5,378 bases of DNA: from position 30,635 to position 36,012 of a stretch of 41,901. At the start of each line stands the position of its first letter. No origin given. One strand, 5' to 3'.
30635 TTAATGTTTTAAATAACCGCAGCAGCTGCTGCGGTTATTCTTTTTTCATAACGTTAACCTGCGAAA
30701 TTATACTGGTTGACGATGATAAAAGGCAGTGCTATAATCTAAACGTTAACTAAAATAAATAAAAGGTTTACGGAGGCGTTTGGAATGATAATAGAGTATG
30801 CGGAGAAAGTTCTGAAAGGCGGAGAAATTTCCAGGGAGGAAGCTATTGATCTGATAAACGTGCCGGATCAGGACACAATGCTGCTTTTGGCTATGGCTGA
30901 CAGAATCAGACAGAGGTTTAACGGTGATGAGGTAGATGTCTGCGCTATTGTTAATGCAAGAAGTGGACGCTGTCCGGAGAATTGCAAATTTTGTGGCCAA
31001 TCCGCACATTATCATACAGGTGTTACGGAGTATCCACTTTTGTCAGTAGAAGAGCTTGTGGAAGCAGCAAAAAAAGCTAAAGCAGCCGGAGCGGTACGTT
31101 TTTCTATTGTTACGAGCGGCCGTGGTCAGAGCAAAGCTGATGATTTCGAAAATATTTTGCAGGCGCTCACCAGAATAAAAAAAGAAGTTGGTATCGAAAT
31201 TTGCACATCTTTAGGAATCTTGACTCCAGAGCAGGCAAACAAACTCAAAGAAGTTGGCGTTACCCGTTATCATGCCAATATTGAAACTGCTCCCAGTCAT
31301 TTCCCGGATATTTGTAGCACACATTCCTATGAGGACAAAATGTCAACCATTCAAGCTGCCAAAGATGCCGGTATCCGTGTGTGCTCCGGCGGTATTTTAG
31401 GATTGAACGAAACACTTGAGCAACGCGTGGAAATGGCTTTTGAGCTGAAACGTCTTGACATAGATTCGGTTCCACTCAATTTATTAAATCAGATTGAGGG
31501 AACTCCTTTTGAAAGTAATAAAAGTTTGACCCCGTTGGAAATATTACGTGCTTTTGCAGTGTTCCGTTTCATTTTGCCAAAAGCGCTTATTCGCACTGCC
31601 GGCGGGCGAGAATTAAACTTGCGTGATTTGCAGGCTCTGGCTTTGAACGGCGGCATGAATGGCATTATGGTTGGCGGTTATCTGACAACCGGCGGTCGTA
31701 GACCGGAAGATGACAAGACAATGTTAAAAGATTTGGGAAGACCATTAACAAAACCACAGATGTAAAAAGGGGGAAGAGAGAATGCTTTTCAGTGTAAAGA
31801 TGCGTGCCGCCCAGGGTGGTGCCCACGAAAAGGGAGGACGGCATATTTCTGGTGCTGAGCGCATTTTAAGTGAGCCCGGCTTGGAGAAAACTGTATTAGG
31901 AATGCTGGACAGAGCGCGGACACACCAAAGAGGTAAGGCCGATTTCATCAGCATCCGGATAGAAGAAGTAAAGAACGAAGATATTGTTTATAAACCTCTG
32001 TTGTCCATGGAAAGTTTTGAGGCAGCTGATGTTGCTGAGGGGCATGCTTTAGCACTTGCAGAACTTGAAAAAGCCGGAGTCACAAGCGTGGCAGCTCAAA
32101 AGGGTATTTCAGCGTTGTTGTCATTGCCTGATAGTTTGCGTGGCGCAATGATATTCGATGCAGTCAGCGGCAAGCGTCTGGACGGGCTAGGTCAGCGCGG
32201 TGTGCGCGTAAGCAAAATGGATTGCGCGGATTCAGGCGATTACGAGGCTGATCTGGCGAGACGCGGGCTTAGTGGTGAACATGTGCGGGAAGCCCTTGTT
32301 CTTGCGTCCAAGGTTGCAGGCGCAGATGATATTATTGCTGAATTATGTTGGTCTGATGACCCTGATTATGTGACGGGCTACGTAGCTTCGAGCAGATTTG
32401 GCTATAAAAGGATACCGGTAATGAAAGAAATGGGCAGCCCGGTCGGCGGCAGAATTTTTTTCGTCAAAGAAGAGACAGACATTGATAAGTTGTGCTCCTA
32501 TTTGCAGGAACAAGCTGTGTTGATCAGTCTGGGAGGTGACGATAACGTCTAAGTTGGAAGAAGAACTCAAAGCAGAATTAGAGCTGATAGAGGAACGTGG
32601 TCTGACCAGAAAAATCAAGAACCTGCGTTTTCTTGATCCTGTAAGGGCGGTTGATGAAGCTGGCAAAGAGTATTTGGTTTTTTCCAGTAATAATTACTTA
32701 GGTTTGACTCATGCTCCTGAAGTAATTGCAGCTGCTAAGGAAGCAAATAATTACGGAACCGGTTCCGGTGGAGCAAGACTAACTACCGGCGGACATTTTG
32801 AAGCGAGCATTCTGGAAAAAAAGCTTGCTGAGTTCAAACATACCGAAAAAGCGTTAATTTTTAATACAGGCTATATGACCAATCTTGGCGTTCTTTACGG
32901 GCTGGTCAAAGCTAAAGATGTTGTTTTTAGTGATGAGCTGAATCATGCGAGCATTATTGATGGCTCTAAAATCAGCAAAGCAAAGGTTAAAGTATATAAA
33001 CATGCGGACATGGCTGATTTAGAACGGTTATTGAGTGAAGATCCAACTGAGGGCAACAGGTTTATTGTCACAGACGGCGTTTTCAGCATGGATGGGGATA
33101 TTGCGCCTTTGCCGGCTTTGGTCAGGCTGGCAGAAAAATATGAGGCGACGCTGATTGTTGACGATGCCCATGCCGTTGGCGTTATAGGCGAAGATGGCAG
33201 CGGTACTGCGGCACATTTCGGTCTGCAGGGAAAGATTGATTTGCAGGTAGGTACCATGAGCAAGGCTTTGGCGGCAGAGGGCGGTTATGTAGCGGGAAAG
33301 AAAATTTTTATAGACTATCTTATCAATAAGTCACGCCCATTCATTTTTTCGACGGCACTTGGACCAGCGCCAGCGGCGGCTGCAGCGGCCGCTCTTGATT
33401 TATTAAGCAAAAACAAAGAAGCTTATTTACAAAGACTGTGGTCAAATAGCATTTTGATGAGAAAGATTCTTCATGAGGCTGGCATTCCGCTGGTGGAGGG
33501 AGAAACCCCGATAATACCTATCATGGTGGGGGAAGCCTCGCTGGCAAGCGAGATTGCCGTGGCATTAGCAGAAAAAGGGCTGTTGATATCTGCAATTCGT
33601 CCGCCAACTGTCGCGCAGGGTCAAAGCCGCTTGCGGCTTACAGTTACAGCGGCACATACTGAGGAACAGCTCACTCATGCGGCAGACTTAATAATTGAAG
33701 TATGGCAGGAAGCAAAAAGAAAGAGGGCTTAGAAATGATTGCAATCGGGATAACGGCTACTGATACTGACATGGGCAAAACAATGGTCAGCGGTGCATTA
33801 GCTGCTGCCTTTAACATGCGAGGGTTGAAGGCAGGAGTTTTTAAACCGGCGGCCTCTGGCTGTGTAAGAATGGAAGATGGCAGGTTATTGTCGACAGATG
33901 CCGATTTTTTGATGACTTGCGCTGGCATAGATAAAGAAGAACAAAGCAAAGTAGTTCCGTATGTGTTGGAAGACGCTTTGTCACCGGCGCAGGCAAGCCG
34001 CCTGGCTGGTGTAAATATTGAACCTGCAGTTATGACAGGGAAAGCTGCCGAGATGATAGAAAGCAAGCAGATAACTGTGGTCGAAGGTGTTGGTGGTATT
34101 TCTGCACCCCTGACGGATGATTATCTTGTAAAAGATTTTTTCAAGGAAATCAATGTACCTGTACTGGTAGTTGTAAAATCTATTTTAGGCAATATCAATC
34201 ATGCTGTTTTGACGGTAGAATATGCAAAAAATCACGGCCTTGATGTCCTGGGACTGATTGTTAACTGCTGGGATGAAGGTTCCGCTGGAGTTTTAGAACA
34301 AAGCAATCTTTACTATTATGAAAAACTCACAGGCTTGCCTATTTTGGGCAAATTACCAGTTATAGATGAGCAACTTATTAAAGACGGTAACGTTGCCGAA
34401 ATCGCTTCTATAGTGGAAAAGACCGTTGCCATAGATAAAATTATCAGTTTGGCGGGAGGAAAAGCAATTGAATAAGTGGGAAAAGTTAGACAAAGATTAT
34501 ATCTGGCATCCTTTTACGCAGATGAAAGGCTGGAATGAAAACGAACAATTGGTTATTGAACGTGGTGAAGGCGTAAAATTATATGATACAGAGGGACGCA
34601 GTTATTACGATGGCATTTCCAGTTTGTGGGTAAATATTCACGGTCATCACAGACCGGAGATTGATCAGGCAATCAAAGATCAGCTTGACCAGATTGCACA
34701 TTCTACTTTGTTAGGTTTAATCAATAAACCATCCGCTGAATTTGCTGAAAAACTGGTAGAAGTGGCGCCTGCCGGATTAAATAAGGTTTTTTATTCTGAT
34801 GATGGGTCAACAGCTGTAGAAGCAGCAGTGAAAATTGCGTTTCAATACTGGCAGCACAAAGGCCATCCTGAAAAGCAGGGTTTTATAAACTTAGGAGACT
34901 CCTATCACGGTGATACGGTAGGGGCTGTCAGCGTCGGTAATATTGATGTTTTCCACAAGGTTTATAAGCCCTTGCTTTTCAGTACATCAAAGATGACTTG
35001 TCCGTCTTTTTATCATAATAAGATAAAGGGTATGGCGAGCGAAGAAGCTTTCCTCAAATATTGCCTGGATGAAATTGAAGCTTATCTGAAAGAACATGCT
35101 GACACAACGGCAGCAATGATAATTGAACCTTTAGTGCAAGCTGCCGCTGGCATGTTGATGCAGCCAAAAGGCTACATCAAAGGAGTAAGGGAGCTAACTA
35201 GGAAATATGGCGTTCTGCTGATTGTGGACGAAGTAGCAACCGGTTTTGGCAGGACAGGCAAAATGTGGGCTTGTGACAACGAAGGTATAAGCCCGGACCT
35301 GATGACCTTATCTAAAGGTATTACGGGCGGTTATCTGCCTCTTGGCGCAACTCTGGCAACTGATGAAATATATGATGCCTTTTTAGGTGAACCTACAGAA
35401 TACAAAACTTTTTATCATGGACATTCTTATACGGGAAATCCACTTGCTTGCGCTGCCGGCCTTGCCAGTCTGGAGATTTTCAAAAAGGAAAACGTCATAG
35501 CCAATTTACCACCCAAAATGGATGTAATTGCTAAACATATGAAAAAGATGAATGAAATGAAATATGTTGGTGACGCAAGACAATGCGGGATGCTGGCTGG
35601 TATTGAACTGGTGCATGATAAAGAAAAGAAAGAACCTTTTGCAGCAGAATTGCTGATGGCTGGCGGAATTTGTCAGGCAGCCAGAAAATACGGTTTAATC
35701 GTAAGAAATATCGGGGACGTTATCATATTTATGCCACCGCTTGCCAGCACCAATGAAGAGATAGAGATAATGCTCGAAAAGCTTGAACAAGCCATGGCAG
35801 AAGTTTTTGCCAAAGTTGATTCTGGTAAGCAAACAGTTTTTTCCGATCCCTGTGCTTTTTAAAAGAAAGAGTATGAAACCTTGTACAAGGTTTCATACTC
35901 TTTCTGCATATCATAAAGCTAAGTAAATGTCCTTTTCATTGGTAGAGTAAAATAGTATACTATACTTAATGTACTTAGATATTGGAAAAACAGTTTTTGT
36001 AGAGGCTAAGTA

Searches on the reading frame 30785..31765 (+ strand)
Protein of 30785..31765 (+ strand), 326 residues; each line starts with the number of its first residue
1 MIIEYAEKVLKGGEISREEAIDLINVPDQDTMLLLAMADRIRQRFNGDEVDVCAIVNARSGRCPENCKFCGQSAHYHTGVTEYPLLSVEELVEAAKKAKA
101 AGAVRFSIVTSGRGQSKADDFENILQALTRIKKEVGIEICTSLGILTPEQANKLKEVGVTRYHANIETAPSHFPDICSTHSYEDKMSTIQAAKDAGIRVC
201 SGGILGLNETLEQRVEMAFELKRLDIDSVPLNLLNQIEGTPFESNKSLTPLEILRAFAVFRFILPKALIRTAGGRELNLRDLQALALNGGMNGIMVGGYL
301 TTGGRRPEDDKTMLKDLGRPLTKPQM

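Call 52: search_protein_families(library=pfam, proteins=[window:30785-31765:+], max_evalue=1e-8)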
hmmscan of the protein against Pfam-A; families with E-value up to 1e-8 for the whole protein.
window:30785-31765:+ (326 aa): 2 families
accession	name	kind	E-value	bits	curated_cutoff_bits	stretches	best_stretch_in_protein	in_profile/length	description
PF04055.27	Radical_SAM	-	5.9e-27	95.3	29.5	1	61-218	5-163/166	Radical SAM superfamily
PF06968.18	BATS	-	1.6e-25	89.5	22.2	1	230-318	1-86/88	Biotin and Thiamin Synthesis associated domain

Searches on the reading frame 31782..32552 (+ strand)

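Call 52: search_protein_families(library=pfam, proteins=[window:31782-32552:+], max_evalue=1e-8)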
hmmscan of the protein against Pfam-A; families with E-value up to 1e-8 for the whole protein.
window:31782-32552:+ (256 aa): 1 family
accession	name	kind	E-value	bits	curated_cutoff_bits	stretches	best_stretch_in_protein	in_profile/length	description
PF03744.18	BioW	-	4.2e-87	292.1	25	1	3-248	1-239/239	6-carboxyhexanoate--CoA ligase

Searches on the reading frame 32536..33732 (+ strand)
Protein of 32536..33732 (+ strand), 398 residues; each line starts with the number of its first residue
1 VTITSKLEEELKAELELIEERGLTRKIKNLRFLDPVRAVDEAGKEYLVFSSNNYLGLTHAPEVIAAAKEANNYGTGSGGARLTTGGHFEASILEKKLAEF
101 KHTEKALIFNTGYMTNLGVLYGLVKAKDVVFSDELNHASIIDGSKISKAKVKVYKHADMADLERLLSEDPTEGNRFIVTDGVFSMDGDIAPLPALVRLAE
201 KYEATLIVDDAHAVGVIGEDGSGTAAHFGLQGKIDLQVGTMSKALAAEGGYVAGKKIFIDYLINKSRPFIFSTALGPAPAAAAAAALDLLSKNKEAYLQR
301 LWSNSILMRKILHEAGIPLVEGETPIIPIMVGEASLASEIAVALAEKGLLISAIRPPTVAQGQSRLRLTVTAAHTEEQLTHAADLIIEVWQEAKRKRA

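Call 52: search_protein_families(library=pfam, proteins=[window:32536-33732:+], max_evalue=1e-8)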
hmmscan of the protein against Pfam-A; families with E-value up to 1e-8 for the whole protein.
window:32536-33732:+ (398 aa): 1 family
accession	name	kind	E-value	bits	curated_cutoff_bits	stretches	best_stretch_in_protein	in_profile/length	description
PF00155.27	Aminotran_1_2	-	5.4e-62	210.5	19.7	1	45-385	2-360/361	Aminotransferase class I and II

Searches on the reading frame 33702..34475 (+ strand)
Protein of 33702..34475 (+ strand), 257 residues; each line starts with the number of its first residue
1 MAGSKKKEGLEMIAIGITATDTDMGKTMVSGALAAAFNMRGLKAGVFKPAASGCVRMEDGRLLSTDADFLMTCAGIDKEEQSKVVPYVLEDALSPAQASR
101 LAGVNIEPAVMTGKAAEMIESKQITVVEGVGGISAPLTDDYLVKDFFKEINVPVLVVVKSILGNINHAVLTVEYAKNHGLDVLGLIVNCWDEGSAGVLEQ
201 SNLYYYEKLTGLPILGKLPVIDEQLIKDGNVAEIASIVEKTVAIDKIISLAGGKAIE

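Call 52: search_protein_families(library=pfam, proteins=[window:33702-34475:+], max_evalue=1e-8)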
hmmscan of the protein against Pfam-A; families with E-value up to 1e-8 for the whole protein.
window:33702-34475:+ (257 aa): 1 family
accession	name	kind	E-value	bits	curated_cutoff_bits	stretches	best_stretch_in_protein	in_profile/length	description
PF13500.12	AAA_26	-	2.1e-40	139.2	27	1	16-222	4-192/198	AAA domain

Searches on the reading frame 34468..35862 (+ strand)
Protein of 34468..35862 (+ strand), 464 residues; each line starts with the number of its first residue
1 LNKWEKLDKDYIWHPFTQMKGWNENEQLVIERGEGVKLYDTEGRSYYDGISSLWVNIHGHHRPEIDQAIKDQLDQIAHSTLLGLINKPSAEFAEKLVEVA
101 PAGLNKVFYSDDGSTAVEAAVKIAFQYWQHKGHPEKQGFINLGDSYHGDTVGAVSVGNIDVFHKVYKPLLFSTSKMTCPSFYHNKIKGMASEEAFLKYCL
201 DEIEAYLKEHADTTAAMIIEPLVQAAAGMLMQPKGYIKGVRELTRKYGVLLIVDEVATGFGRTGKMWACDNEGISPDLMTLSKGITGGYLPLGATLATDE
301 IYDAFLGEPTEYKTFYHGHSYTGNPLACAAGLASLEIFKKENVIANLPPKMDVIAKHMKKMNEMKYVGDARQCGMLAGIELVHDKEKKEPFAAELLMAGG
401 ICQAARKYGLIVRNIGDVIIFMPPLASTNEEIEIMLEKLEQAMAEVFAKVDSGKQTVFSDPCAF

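Call 52: search_protein_families(library=pfam, proteins=[window:34468-35862:+], max_evalue=1e-8)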
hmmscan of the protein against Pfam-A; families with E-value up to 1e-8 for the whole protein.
window:34468-35862:+ (464 aa): 1 family
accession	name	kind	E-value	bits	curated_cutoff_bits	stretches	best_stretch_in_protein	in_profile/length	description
PF00202.27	Aminotran_3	-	5.8e-107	358.3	30.5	1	24-442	7-402/403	Aminotransferase class-III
